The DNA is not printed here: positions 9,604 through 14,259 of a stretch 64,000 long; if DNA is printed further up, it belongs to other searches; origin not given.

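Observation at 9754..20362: Two giant hairpin-repeat proteins built into the virB9-virB10 junction: a 2093-aa bitopic protein plus a CagY-style 1451-aa VirB10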

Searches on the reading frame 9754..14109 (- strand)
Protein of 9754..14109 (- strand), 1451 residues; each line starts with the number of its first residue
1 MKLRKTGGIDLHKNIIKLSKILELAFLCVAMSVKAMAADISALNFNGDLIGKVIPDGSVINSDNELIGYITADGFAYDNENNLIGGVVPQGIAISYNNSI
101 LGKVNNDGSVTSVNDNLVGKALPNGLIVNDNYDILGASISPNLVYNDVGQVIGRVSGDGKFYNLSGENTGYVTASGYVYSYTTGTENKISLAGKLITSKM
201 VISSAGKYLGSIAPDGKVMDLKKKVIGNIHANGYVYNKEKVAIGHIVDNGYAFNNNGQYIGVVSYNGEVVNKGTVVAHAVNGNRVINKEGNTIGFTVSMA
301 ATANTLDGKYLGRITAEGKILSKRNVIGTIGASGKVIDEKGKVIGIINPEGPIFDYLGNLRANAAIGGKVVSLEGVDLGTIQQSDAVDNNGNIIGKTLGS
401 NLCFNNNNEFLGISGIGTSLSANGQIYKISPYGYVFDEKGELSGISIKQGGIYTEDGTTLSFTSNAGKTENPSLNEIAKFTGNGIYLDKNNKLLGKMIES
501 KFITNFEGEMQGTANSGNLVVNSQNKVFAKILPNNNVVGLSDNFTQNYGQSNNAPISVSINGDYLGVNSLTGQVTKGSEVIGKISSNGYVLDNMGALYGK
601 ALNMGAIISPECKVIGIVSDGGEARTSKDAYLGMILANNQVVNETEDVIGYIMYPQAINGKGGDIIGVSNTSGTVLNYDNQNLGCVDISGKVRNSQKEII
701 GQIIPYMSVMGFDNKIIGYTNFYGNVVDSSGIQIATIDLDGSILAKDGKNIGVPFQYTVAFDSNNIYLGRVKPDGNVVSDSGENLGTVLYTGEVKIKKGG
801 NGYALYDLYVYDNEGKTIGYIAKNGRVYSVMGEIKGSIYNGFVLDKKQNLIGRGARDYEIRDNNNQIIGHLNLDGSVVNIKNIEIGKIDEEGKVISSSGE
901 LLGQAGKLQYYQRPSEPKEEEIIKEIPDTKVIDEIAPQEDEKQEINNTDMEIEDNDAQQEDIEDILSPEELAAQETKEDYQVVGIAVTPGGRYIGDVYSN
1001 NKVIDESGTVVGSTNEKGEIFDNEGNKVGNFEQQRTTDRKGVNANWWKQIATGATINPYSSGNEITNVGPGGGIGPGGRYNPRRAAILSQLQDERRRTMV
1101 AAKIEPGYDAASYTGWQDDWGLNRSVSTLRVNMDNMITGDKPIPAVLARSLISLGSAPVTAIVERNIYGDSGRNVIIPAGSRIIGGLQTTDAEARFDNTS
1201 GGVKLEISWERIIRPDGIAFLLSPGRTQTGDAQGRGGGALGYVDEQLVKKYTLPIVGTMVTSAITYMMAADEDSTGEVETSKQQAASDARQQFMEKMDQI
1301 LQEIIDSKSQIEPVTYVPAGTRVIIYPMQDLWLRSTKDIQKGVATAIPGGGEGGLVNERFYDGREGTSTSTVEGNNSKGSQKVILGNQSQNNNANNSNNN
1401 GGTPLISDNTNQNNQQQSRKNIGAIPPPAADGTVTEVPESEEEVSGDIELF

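Call 5: search_protein_families(library=pfam, proteins=[window:9754-14109:-], max_evalue=0.01)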
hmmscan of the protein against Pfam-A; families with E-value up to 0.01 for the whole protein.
window:9754-14109:- (1451 aa): 4 families
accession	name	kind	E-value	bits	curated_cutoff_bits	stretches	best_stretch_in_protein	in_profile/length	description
PF21785.3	Bflower_2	-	7.6e-50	167.9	38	6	810-907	4-98/112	5-fold beta-flower protein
PF03743.19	TrbI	-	8.8e-28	97.9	35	1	1137-1333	2-188/188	Bacterial conjugation TrbI-like protein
PF21784.3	Bflower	-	3.2e-16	60.2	25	1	803-852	13-61/116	4-fold beta flower protein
PF12396.14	DUF3659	-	0.00016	21.9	24.8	0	859-906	13-56/61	Protein of unknown function (DUF3659)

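Call 8: search_protein_families(library=ncbifam, proteins=[window:9754-14109:-], max_evalue=0.001)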
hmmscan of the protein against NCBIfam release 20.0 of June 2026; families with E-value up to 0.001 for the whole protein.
window:9754-14109:- (1451 aa): 2 families
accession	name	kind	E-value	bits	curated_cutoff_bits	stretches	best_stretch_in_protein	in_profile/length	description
NF038092.1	T4SS_ComB10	equivalog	3.2e-33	115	300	1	1127-1338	14-216/225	DNA type IV secretion system protein ComB10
NF038091.1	T4SS_VirB10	equivalog_domain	3.6e-24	85.4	220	1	1132-1335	6-193/197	type IV secretion system protein VirB10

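Call 22: find_homologous_proteins(query=window:9754-14109:-, max_evalue=0.00001)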
Query window:9754-14109:- (1451 aa): 1096 proteins with E <= 0.00001 among 8000 candidates; the best 120 are listed.
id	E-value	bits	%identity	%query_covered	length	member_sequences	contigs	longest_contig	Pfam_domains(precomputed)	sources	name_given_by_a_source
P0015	0.0e+0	3175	100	100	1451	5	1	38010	PF21784.4,PF03743.20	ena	-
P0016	0.0e+0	2786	86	100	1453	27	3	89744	PF21784.4,PF12396.15,PF03743.20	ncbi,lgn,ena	-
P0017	0.0e+0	2681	83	99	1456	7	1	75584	PF21784.4,PF12396.15,PF21785.4,PF03743.20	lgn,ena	-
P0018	0.0e+0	2663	83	99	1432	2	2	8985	PF21784.4,PF12396.15,PF03743.20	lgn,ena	-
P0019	0.0e+0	2595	80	100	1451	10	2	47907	PF21784.4,PF12396.15,PF03743.20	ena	-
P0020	0.0e+0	2577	80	99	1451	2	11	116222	PF21784.4,PF12396.15,PF03743.20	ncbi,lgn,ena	-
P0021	0.0e+0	2239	70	99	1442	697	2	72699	PF21784.4,PF21785.4,PF03743.20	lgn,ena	-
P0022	0.0e+0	2094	65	99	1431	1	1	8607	PF21784.4,PF21785.4,PF03743.20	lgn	-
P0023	0.0e+0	2083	66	97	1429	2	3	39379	PF21784.4,PF03743.20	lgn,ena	-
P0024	0.0e+0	2061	66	99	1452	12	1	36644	PF21784.4,PF12396.15,PF21785.4,PF03743.20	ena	-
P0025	0.0e+0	2055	65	99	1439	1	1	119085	PF21784.4,PF21785.4,PF03743.20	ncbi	-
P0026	0.0e+0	2054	68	98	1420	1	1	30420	PF21784.4,PF12396.15,PF21785.4,PF03743.20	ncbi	-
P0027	0.0e+0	2051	64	99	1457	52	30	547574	PF21784.4,PF12396.15,PF21785.4,PF03743.20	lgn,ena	-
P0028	0.0e+0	1792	59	99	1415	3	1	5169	PF21784.4,PF12396.15,PF21785.4,PF03743.20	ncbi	-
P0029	0.0e+0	1781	58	99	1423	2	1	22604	PF21784.4,PF12396.15,PF21785.4,PF03743.20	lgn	-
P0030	0.0e+0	1779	59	97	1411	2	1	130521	PF21784.4,PF21785.4,PF03743.20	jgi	-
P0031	0.0e+0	1776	57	100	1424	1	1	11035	PF21784.4,PF12396.15,PF21785.4,PF03743.20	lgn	-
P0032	0.0e+0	1772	57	100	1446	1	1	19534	PF21784.4,PF12396.15,PF03743.20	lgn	-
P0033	0.0e+0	1762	57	100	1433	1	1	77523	PF21784.4,PF12396.15,PF21785.4,PF03743.20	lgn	-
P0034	0.0e+0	1762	58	99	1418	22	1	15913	PF21784.4,PF12396.15,PF21785.4,PF03743.20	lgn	-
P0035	0.0e+0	1761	57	99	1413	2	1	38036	PF21784.4,PF12396.15,PF21785.4,PF03743.20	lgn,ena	-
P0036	0.0e+0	1760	58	99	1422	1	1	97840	PF21784.4,PF12396.15,PF21785.4,PF03743.20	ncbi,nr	ncbi:MAG: TrbI/VirB10 family protein [Acetobacter sp.]|nr:TrbI/VirB10 family protein [Acetobacter sp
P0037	0.0e+0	1757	57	100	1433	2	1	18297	PF21784.4,PF12396.15,PF21785.4,PF03743.20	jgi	-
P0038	0.0e+0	1756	57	100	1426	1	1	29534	PF21784.4,PF12396.15,PF21785.4,PF03743.20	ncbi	-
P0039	0.0e+0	1747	57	99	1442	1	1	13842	PF21784.4,PF12396.15,PF21785.4,PF03743.20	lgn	-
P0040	0.0e+0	1747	58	99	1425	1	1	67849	PF21784.4,PF12396.15,PF03743.20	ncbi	-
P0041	0.0e+0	1743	56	99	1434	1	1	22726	PF21784.4,PF12396.15,PF21785.4,PF03743.20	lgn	-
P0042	0.0e+0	1743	57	98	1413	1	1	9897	PF21784.4,PF12396.15,PF03743.20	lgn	-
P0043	0.0e+0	1740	57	100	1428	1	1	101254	PF21784.4,PF12396.15,PF21785.4,PF03743.20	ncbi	-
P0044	0.0e+0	1727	56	99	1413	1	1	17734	PF21784.4,PF21785.4,PF03743.20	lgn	-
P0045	0.0e+0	1726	56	99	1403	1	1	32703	PF21784.4,PF12396.15,PF21785.4,PF03743.20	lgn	-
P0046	0.0e+0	1719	56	98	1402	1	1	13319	PF21784.4,PF12396.15,PF21785.4,PF03743.20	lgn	-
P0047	0.0e+0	1714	55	98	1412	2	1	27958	PF21784.4,PF12396.15,PF03743.20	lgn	-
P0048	0.0e+0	1710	55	99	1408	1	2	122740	PF21784.4,PF12396.15,PF21785.4,PF03743.20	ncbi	-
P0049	0.0e+0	1707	55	100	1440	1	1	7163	PF21784.4,PF12396.15,PF21785.4,PF03743.20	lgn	-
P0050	0.0e+0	1705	56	100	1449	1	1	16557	PF21784.4,PF12396.15,PF21785.4,PF03743.20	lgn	-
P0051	0.0e+0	1695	56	98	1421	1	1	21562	PF21784.4,PF12396.15,PF21785.4,PF03743.20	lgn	-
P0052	0.0e+0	1681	54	100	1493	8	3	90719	PF21784.4,PF03743.20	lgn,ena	-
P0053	0.0e+0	1676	54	100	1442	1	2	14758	PF21784.4,PF12396.15,PF21785.4,PF03743.20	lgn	-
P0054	0.0e+0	1673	53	99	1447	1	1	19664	PF21784.4,PF12396.15,PF03743.20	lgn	-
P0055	0.0e+0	1669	54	99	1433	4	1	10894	PF21784.4,PF12396.15,PF03743.20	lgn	-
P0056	0.0e+0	1650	52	99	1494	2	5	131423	PF21784.4,PF12396.15,PF03743.20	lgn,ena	-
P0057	0.0e+0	1643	56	98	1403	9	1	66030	PF21784.4,PF12396.15,PF21785.4,PF03743.20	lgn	-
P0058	0.0e+0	1639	55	98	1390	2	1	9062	PF21784.4,PF12396.15,PF03743.20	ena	-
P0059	0.0e+0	1632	54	99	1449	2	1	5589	PF21784.4,PF12396.15,PF21785.4,PF03743.20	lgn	-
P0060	0.0e+0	1629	57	91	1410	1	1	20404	PF21784.4,PF12396.15,PF21785.4,PF03743.20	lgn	-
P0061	0.0e+0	1629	55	98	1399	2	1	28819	PF21784.4,PF12396.15,PF21785.4,PF03743.20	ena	-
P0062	0.0e+0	1629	55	100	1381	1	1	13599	PF21784.4,PF12396.15,PF21785.4,PF03743.20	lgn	-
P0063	0.0e+0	1627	56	96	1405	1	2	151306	PF21784.4,PF03743.20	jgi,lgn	-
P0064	0.0e+0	1623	54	99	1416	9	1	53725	PF21784.4,PF12396.15,PF03743.20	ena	-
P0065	0.0e+0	1623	55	99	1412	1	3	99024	PF21784.4,PF12396.15,PF03743.20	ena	-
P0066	0.0e+0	1623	54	99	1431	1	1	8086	PF21784.4,PF03743.20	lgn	-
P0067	0.0e+0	1622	55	99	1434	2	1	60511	PF21784.4,PF03743.20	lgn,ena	-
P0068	0.0e+0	1619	54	99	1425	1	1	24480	PF21784.4,PF03743.20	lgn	-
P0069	0.0e+0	1618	57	92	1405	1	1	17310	PF21784.4,PF12396.15,PF21785.4,PF03743.20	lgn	-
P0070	0.0e+0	1618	55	98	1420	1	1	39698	PF21784.4,PF12396.15,PF21785.4,PF03743.20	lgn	-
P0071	0.0e+0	1616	55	98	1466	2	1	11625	PF21784.4,PF12396.15,PF21785.4,PF03743.20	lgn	-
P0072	0.0e+0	1615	55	99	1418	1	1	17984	PF21784.4,PF12396.15,PF21785.4,PF03743.20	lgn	-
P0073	0.0e+0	1612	54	98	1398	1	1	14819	PF21784.4,PF12396.15,PF21785.4,PF03743.20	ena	-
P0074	0.0e+0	1612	55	98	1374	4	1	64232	PF21784.4,PF12396.15,PF21785.4,PF03743.20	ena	-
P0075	0.0e+0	1610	53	99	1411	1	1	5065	PF21784.4,PF12396.15,PF21785.4,PF03743.20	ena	-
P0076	0.0e+0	1608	55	95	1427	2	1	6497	PF21784.4,PF03743.20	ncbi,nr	ncbi:MAG: hypothetical protein IKW39_03675 [Alphaproteobacteria bacterium]|nr:hypothetical protein [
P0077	0.0e+0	1607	54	98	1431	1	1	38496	PF21784.4,PF21785.4,PF03743.20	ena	-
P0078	0.0e+0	1606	54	99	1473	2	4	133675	PF21784.4,PF21785.4,PF03743.20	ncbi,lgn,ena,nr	ncbi:MAG: TrbI/VirB10 family protein [Alphaproteobacteria bacterium]|nr:TrbI/VirB10 family protein [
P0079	0.0e+0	1598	55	99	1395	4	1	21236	PF21784.4,PF12396.15,PF21785.4,PF03743.20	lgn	-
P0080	0.0e+0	1598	52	98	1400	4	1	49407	PF21784.4,PF12396.15,PF21785.4,PF03743.20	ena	-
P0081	0.0e+0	1562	55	65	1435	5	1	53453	PF21784.4,PF03743.20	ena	-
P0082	0.0e+0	1555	52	99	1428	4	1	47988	PF21784.4,PF03743.20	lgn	-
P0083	0.0e+0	1553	51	99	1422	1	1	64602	PF21784.4,PF12396.15,PF03743.20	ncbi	-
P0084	0.0e+0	1546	52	100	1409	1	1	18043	PF21784.4,PF03743.20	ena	-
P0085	0.0e+0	1542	52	98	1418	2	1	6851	PF21784.4,PF12396.15,PF03743.20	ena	-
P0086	0.0e+0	1541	52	99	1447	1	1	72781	PF21784.4,PF12396.15,PF03743.20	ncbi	-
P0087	0.0e+0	1534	51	100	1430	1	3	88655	PF21784.4,PF03743.20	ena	-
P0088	0.0e+0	1528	51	100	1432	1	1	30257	PF21784.4,PF03743.20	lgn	-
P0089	0.0e+0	1523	52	100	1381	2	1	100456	PF21784.4,PF21785.4,PF03743.20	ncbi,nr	ncbi:MAG: TrbI/VirB10 family protein [Alphaproteobacteria bacterium]|nr:TrbI/VirB10 family protein [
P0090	0.0e+0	1510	51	99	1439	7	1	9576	PF21784.4,PF03743.20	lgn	-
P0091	0.0e+0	1505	51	99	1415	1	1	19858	PF21784.4,PF21785.4,PF03743.20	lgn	-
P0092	0.0e+0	1475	50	99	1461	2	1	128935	PF21784.4,PF03743.20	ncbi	-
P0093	0.0e+0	1472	51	99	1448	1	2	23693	PF21784.4,PF21785.4,PF03743.20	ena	-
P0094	0.0e+0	1470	50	99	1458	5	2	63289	PF21784.4,PF21785.4,PF03743.20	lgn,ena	-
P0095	0.0e+0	1060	37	70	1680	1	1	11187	PF21784.4,PF12396.15,PF21785.4,PF03743.20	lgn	-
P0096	0.0e+0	1054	38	70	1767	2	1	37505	PF21784.4,PF05593.20,PF12396.15,PF21785.4,PF03743.20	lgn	-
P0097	0.0e+0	1039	40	91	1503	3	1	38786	PF21784.4,PF12396.15,PF21785.4,PF03743.20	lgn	-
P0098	0.0e+0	1035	36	70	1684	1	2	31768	PF21784.4,PF05593.20,PF12396.15,PF21785.4,PF03743.20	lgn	-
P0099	0.0e+0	1031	38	70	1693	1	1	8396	PF21784.4,PF12396.15,PF21785.4,PF03743.20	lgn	-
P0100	0.0e+0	1028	41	92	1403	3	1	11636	PF21784.4,PF21785.4,PF03743.20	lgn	-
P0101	0.0e+0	1026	40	98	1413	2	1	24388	PF21784.4,PF21785.4,PF03743.20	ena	-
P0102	0.0e+0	1025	35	91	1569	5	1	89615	PF21784.4,PF12396.15,PF21785.4,PF03743.20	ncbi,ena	-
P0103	0.0e+0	1022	37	92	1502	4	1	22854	PF21784.4,PF12396.15,PF21785.4,PF03743.20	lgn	-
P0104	0.0e+0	1020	40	62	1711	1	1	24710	PF21784.4,PF12396.15,PF21785.4,PF03743.20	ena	-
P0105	0.0e+0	1017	36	91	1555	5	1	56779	PF21784.4,PF12396.15,PF21785.4,PF03743.20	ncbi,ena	-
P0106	0.0e+0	1017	34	92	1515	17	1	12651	PF21784.4,PF12396.15,PF21785.4,PF03743.20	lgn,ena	-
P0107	0.0e+0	1017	40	91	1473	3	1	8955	PF21784.4,PF12396.15,PF21785.4,PF03743.20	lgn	-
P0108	0.0e+0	1017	37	91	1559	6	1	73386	PF21784.4,PF12396.15,PF21785.4,PF03743.20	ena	-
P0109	0.0e+0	1016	36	92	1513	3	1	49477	PF21784.4,PF12396.15,PF21785.4,PF03743.20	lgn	-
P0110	0.0e+0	1016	34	98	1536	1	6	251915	PF21784.4,PF12396.15,PF21785.4,PF03743.20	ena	-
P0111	0.0e+0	1015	40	97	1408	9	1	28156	PF21784.4,PF12396.15,PF21785.4,PF03743.20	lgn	-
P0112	0.0e+0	1014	41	91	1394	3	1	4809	PF21784.4,PF12396.15,PF21785.4,PF03743.20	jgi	jgi:ribosomal protein L27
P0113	0.0e+0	1013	34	91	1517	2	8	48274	PF21784.4,PF12396.15,PF21785.4,PF03743.20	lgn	-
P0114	1.8e-298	1012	40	92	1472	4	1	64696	PF21784.4,PF12396.15,PF21785.4,PF03743.20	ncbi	-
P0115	1.9e-298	1012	34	92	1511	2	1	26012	PF21784.4,PF12396.15,PF21785.4,PF03743.20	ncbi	-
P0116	3.2e-298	1011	41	92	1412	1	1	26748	PF21784.4,PF12396.15,PF21785.4,PF03743.20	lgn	-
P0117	6.1e-298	1010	39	99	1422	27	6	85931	PF21784.4,PF21785.4,PF03743.20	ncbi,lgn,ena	-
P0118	1.6e-297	1008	37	92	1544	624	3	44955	PF21784.4,PF12396.15,PF21785.4,PF03743.20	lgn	-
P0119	3.9e-297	1007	41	91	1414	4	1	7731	PF21784.4,PF12396.15,PF21785.4,PF03743.20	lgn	-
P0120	4.1e-297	1007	41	91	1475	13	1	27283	PF21784.4,PF12396.15,PF21785.4,PF03743.20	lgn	-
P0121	4.4e-297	1007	40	62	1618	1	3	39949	PF21784.4,PF12396.15,PF21785.4,PF03743.20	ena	-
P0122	4.5e-297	1007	34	97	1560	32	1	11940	PF21784.4,PF12396.15,PF21785.4,PF03743.20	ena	-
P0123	6.7e-297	1006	37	70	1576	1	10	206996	PF21784.4,PF12396.15,PF21785.4,PF03743.20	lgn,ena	-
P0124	7.1e-297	1006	40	62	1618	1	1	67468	PF21784.4,PF12396.15,PF21785.4,PF03743.20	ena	-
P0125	8.1e-297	1006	36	92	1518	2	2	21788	PF21784.4,PF12396.15,PF21785.4,PF03743.20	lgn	-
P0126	9.7e-297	1006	39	92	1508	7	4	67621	PF21784.4,PF12396.15,PF21785.4,PF03743.20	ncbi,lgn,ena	-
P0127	9.8e-297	1006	40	91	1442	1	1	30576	PF21784.4,PF12396.15,PF21785.4,PF03743.20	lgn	-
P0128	1.0e-296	1006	35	91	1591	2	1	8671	PF21784.4,PF12396.15,PF21785.4,PF03743.20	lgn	-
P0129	1.2e-296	1006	40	62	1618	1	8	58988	PF21784.4,PF12396.15,PF21785.4,PF03743.20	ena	-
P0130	1.2e-296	1006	40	92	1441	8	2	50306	PF21784.4,PF12396.15,PF21785.4,PF03743.20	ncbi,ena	-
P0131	1.6e-296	1005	40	62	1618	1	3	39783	PF21784.4,PF12396.15,PF21785.4,PF03743.20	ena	-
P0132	1.9e-296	1005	41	90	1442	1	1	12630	PF21784.4,PF21785.4,PF03743.20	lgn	-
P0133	2.0e-296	1005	40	91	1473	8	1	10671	PF21784.4,PF12396.15,PF21785.4,PF03743.20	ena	-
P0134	2.7e-296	1004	37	71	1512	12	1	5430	PF21784.4,PF12396.15,PF21785.4,PF03743.20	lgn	-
